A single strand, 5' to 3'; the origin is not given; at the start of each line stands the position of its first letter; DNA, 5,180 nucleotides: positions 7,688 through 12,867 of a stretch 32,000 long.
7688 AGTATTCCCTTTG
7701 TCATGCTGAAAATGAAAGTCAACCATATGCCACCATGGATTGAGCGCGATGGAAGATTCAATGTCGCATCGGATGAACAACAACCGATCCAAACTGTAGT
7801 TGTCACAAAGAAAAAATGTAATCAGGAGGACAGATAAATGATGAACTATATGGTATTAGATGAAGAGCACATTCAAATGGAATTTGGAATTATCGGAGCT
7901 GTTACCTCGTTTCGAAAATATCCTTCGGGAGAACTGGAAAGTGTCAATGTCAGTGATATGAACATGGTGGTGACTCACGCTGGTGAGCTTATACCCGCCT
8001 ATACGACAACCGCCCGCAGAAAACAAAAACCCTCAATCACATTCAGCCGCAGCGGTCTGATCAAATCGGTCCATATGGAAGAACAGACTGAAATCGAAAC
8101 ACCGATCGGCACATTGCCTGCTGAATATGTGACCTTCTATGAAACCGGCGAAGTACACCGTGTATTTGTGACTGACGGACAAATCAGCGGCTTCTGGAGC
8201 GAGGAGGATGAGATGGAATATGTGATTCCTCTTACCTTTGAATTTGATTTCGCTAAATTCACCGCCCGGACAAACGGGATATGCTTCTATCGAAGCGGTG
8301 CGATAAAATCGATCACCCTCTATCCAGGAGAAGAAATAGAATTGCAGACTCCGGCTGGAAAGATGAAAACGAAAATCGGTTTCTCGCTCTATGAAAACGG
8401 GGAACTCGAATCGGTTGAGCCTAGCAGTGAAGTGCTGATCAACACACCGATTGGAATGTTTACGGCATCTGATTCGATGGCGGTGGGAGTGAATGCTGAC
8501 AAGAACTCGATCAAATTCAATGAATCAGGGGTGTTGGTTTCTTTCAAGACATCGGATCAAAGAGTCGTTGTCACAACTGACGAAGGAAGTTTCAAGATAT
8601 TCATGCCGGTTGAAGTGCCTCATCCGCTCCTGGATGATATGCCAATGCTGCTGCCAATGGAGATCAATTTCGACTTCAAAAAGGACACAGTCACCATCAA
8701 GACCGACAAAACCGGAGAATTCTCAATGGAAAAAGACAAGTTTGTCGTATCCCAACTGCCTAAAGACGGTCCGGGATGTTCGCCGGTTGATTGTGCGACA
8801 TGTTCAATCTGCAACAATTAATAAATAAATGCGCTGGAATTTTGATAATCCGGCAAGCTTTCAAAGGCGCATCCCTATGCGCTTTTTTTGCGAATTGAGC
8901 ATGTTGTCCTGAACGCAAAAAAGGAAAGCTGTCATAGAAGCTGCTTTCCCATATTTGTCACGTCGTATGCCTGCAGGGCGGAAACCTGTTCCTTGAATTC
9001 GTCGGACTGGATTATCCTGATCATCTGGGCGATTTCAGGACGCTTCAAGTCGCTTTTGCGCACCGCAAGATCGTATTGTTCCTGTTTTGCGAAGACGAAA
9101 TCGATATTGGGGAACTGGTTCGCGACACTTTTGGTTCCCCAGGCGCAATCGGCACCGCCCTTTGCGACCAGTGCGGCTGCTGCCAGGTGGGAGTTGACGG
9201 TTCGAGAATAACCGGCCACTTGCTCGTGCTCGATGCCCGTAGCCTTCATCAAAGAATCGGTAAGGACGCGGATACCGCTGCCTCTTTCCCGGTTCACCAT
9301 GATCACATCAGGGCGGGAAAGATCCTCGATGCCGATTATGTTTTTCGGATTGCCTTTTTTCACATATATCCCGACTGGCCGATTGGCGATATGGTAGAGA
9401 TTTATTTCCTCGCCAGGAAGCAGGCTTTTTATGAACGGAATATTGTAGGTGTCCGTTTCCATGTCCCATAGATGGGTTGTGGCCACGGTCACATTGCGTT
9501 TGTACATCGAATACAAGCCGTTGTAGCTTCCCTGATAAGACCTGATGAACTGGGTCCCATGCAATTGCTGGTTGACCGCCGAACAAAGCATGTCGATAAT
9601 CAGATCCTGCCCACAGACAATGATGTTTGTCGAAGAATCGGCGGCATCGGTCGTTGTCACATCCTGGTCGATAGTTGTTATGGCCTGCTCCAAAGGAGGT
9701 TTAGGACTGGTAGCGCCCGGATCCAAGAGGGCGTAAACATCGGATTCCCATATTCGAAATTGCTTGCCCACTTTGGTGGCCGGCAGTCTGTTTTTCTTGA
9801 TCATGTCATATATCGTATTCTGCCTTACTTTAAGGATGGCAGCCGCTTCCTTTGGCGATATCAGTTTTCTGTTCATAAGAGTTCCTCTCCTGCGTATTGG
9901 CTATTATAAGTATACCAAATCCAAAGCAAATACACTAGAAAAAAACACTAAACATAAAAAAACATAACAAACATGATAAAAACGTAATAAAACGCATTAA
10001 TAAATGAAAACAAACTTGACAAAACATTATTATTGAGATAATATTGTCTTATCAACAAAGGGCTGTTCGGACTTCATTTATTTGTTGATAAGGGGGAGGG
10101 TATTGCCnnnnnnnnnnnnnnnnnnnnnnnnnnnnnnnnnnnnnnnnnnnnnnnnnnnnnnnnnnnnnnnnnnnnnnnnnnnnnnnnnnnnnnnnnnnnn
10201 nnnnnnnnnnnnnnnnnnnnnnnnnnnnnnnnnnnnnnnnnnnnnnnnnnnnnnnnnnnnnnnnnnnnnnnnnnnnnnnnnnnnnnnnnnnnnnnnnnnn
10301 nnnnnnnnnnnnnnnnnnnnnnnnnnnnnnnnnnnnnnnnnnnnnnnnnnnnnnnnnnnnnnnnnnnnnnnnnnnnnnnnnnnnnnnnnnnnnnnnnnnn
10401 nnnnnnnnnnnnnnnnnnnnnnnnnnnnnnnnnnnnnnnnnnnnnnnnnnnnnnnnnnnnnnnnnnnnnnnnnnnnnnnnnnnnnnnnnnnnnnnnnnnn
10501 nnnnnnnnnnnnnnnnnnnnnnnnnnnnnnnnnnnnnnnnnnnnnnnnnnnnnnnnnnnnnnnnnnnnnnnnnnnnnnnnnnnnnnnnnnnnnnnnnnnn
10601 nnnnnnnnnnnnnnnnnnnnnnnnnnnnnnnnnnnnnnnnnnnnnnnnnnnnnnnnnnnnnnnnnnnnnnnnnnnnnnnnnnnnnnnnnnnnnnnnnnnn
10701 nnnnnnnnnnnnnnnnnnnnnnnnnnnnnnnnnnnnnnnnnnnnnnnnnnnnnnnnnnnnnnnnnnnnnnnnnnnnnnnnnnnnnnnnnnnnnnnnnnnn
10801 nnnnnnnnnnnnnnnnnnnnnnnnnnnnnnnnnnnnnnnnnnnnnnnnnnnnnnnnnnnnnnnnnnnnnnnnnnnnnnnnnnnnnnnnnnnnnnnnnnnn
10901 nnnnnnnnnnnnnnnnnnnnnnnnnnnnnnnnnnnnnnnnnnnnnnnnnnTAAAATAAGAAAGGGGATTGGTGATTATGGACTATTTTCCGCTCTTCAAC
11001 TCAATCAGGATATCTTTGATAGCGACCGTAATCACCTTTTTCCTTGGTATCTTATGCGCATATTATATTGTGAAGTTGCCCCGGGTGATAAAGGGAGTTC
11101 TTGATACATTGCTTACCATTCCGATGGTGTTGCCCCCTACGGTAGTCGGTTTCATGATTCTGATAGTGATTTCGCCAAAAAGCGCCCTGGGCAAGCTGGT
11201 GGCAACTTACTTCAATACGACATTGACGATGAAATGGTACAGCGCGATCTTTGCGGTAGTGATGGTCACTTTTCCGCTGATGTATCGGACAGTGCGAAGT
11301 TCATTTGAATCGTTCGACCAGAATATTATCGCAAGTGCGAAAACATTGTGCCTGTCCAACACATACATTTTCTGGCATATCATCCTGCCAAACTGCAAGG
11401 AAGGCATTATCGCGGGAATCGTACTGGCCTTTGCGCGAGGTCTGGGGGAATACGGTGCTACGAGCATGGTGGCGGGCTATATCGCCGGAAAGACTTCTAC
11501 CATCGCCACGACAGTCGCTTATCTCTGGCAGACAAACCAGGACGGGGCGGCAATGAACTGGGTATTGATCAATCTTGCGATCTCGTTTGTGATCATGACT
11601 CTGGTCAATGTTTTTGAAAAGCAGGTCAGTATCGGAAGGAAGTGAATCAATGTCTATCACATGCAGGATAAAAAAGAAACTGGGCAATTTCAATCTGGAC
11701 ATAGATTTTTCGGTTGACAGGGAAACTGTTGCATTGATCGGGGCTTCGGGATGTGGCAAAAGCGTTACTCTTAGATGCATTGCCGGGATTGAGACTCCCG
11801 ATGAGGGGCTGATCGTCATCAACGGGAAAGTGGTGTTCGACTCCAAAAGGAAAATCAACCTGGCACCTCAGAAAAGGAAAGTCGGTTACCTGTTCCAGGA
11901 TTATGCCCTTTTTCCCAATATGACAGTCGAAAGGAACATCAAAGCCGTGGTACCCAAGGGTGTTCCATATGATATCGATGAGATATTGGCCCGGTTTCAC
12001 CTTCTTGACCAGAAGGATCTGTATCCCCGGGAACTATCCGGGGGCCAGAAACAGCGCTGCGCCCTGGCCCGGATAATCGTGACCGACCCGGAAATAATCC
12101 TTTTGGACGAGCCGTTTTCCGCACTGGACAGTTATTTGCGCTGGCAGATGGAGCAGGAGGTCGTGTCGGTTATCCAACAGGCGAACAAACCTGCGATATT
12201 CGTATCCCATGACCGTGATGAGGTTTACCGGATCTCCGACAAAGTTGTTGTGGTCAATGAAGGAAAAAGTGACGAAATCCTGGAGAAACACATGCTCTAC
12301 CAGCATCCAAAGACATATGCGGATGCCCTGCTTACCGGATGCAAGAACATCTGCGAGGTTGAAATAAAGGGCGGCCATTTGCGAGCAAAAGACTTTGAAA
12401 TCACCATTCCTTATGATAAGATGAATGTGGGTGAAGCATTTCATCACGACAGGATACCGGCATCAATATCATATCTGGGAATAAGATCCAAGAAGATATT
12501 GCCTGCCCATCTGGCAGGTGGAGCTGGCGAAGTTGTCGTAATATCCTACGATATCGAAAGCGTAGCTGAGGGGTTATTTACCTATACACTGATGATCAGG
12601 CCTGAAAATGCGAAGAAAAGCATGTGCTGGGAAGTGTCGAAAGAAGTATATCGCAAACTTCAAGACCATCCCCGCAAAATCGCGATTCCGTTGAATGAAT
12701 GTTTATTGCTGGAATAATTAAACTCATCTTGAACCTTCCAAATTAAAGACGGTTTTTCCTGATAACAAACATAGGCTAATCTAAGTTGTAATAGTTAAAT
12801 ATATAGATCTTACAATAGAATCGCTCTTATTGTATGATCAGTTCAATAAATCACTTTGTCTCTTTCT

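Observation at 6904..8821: Uncharacterised three-gene module (PqqD-like, NifX/AnfO-like, Cys-tailed repeat protein) co-transcribed with nif cofactor-maturation genes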

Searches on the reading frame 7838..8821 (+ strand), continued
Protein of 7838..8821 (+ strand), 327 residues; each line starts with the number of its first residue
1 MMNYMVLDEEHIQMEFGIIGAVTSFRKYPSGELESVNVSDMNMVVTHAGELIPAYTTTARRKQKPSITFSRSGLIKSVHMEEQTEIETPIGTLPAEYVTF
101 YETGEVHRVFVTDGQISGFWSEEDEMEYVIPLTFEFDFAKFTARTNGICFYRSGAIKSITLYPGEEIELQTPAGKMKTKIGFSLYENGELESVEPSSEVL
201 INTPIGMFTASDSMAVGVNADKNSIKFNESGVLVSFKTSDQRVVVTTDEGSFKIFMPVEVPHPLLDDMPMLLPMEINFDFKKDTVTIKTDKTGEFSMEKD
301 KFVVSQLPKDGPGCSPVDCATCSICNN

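Call 103: search_protein_families(library=pfam, proteins=[L138:10903-12432:-, L153:4482-7160:+, L120:7401-8585:-, L148:13505-15958:-, L148:7046-7486:+, L113:6262-7032:+, L130:10934-11701:-, L090:8360-8968:+, L089:15864-16703:-, L109:3864-4148:+], max_evalue=0.001)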
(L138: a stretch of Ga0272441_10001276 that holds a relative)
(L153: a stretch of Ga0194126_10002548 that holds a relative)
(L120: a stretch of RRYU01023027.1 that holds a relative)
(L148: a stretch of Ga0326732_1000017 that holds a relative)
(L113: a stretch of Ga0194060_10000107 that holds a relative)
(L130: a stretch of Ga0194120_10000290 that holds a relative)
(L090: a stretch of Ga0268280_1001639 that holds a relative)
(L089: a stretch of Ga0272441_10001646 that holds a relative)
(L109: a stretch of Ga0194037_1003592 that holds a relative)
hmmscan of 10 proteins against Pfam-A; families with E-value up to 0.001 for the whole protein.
L138:10903-12432:- (509 aa): 4 families
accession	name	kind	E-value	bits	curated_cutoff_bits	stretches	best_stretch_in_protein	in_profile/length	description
PF03486.20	HI0933_like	-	6.2e-66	222.8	50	1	86-501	2-243/244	HI0933-like protein Rossmann domain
PF22780.1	HI0933_like_1st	-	6.6e-24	85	27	1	285-437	2-154/165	HI0933-like protein barrel and H2TH domain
PF01266.30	DAO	-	1.4e-05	25.2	27.9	0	204-286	149-236/353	FAD dependent oxidoreductase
PF13738.12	Pyr_redox_3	-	0.0001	22.1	30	0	207-259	84-136/305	Pyridine nucleotide-disulphide oxidoreductase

L153:4482-7160:+ (892 aa): 1 family
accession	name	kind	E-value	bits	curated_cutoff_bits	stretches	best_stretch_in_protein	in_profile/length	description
PF11739.14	YdbH-like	-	4.1e-91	307.6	26.3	4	654-886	653-891/893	Intermembrane phospholipid transport protein YdbH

L120:7401-8585:- (394 aa): 3 families
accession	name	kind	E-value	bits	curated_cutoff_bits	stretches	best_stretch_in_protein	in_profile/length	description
PF13437.12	HlyD_3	-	9e-12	46.1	22.2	1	200-275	2-79/106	HlyD family secretion protein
PF16576.10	HlyD_D23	-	6.1e-07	29.4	30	1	63-275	21-187/214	Barrel-sandwich domain of CusB or HlyD membrane-fusion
PF00364.28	Biotin_lipoyl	-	6.5e-06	26.3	22.1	0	62-91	43-72/73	Biotin-requiring enzyme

L148:13505-15958:- (817 aa): 1 family
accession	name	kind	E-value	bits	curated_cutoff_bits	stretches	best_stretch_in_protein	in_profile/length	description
PF02687.27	FtsX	-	5.5e-29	101.1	25.5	2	299-415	2-116/120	FtsX-like permease C-terminal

L148:7046-7486:+ (146 aa): 1 family
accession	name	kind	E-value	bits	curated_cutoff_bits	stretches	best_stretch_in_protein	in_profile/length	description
PF07027.17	DUF1318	-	1.7e-22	80.2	27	1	57-146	2-92/92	Protein of unknown function (DUF1318)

L113:6262-7032:+ (256 aa): 1 family
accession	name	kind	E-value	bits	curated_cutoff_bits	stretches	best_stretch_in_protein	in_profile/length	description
PF09912.14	DUF2141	-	6.1e-33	113.5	24.4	1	138-247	1-109/112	Uncharacterized protein conserved in bacteria (DUF2141)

L130:10934-11701:- (255 aa): 1 family
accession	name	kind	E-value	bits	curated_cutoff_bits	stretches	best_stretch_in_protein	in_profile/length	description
PF02654.20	CobS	-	6.5e-52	177.1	23.2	1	13-244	1-206/207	Cobalamin-5-phosphate synthase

L090:8360-8968:+ (202 aa): 2 families
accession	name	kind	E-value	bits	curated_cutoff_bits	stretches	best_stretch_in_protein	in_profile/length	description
PF12867.12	DinB_2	-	4.9e-10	40.4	24.8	1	38-183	1-128/128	DinB superfamily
PF05163.17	DinB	-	3.3e-05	24.4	23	1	113-196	68-151/165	DinB family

L089:15864-16703:- (279 aa): 4 families
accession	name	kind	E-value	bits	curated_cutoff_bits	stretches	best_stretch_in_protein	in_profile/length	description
PF00005.33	ABC_tran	-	5.7e-34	118.1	25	1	69-212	1-136/137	ABC transporter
PF02463.25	SMC_N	-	1.4e-05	25.1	40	0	183-258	135-212/220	RecF/RecN/SMC N terminal domain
PF13304.12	AAA_21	-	3.4e-05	24.5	27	0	81-141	1-64/304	AAA domain, putative AbiEii toxin, Type IV TA system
PF03193.22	RsgA_GTPase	-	0.00016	22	30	1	66-106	94-133/174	RsgA GTPase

L109:3864-4148:+ (94 aa): 1 family
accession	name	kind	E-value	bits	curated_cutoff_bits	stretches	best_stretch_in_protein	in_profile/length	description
PF04803.17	Cor1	-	0.00063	20.5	32.1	0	7-55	40-88/132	Cor1/Xlr/Xmr conserved region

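Call 104: search_solved_structures(query=L014:7672-9063:+, max_evalue=0.01)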
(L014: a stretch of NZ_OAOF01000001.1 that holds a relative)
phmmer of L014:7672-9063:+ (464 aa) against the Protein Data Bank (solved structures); distinct sequences matched with E-value up to 0.01: 64 (the best 60 are shown).
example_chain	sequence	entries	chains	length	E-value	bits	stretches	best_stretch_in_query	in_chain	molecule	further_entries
8pe8_A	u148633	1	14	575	8e-37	130.2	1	9-382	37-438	Mitochondrial heat shock protein 60-like protein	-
9rwr_A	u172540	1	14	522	5.2e-33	117.7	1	40-383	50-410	Ancestral Fibrobacteres-Chlorobi-Bacteroidetes Group Chaperonin (AFCB)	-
4pj1_A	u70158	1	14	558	1.5e-32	116.2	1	42-374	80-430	60 kDa heat shock protein, mitochondrial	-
1iok_A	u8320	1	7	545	2.3e-32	115.6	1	41-382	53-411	CHAPERONIN 60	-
9shg_A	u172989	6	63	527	2.8e-32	115.3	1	42-374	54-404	60 kDa heat shock protein, mitochondrial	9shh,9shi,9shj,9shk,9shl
6mrc_H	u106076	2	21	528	2.8e-32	115.3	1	42-374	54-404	60 kDa heat shock protein, mitochondrial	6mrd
7l7s_H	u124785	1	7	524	2.8e-32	115.3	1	42-374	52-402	60 kDa heat shock protein, mitochondrial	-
6ht7_J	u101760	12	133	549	3.1e-32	115.1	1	42-374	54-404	60 kDa heat shock protein, mitochondrial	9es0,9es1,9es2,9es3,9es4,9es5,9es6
7azp_A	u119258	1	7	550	3.1e-32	115.1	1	42-374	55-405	60 kDa heat shock protein, mitochondrial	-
9l8p_A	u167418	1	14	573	3.5e-32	115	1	42-374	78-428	60 kDa heat shock protein, mitochondrial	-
8g7o_A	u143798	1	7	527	3.6e-32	114.9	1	42-374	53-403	60 kDa heat shock protein, mitochondrial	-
6kfv_A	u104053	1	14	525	3.7e-32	114.9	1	36-374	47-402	60 kDa chaperonin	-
8u39_G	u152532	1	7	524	3.7e-32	114.9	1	42-374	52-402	60 kDa heat shock protein, mitochondrial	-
8g7j_A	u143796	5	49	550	4.1e-32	114.7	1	42-374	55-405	60 kDa heat shock protein, mitochondrial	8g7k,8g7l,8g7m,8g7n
9k47_A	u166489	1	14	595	1.1e-31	113.3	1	40-371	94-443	glomalin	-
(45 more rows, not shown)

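Call 105: search_solved_structures(query=A2, max_evalue=1)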
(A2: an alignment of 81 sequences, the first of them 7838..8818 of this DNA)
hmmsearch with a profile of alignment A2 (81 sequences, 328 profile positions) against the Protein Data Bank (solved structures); distinct sequences matched with E-value up to 1: 1.
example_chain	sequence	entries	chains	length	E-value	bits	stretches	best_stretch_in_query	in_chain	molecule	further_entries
5td8_C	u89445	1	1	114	0.68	12.1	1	226-294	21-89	Kinetochore protein SPC24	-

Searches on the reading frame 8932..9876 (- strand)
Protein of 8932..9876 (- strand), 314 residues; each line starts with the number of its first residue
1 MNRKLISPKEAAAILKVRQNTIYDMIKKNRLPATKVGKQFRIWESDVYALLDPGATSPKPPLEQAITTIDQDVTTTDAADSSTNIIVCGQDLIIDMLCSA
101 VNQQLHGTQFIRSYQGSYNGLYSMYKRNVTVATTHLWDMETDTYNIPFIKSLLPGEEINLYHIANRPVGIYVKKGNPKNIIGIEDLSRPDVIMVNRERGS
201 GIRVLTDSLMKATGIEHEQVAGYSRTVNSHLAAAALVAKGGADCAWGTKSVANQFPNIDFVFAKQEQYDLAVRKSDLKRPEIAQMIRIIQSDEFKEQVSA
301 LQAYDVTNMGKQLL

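Call 7: search_protein_families(library=pfam, proteins=[window:8932-9876:-], max_evalue=0.01)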
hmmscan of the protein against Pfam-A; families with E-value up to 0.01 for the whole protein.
window:8932-9876:- (314 aa): 4 families
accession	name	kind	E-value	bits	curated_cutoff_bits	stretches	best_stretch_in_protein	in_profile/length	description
PF12727.12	PBP_like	-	1.3e-60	204.3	27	1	101-290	4-193/193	PBP superfamily domain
PF12728.13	HTH_17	-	3e-11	43.8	27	1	6-47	2-43/51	Helix-turn-helix domain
PF13531.11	SBP_bac_11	-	4.8e-07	30.2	25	1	162-268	75-185/227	Bacterial extracellular solute-binding protein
PF12974.12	Phosphonate-bd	-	0.00014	21.8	27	1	180-266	97-172/242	ABC transporter, phosphonate, periplasmic substrate-binding protein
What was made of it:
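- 8932..9876 (-): Context: a convergent HTH_17 + PBP_like regulator (YvgK-type, predicted to respond to molybdate). PF12727 at 204 bits and PF12728 at 44 bits (call 7).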

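Call 8: search_protein_families(library=ncbifam, proteins=[window:8932-9876:-], max_evalue=0.01)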
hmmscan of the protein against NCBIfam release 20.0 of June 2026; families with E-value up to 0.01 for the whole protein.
window:8932-9876:- (314 aa): 4 families
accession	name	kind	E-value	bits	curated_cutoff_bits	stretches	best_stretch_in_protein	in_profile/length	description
NF011068.0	PRK14498.1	equivalog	7.8e-56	189.4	534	1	76-312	412-643/647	molybdopterin biosynthesis protein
TIGR01764.1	excise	domain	1.3e-12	47.8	28.8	1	6-51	2-47/49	excisionase family DNA-binding protein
NF047737.1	antiphage_MADS1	equivalog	2.7e-08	33.9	80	1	6-47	4-45/49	methylation-associated defense system helix-turn-helix domain-containing protein MAD1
NF040990.2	MamR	equivalog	0.0021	18.3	100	1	3-48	41-86/91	magnetosome protein MamR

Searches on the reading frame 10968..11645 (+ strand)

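Call 33: search_protein_families(library=pfam, proteins=[window:10968-11645:+], max_evalue=0.001)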
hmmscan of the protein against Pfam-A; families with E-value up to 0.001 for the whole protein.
window:10968-11645:+ (225 aa): 1 family
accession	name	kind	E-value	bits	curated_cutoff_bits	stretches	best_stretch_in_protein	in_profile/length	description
PF00528.27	BPD_transp_1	-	7.4e-17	62.1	26.4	1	25-220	3-182/184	Binding-protein-dependent transport system inner membrane component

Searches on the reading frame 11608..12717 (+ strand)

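Call 33: search_protein_families(library=pfam, proteins=[window:11608-12717:+], max_evalue=0.001)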
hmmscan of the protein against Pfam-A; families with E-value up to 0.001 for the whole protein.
window:11608-12717:+ (369 aa): 3 families
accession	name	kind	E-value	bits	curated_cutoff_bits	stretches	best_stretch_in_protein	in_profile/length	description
PF00005.33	ABC_tran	-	3.4e-31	109.1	25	1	37-170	9-136/137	ABC transporter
PF13304.12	AAA_21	-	3.5e-06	27.7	27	0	121-177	220-275/304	AAA domain, putative AbiEii toxin, Type IV TA system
PF02463.25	SMC_N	-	1.6e-05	24.9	40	0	131-217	125-212/220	RecF/RecN/SMC N terminal domain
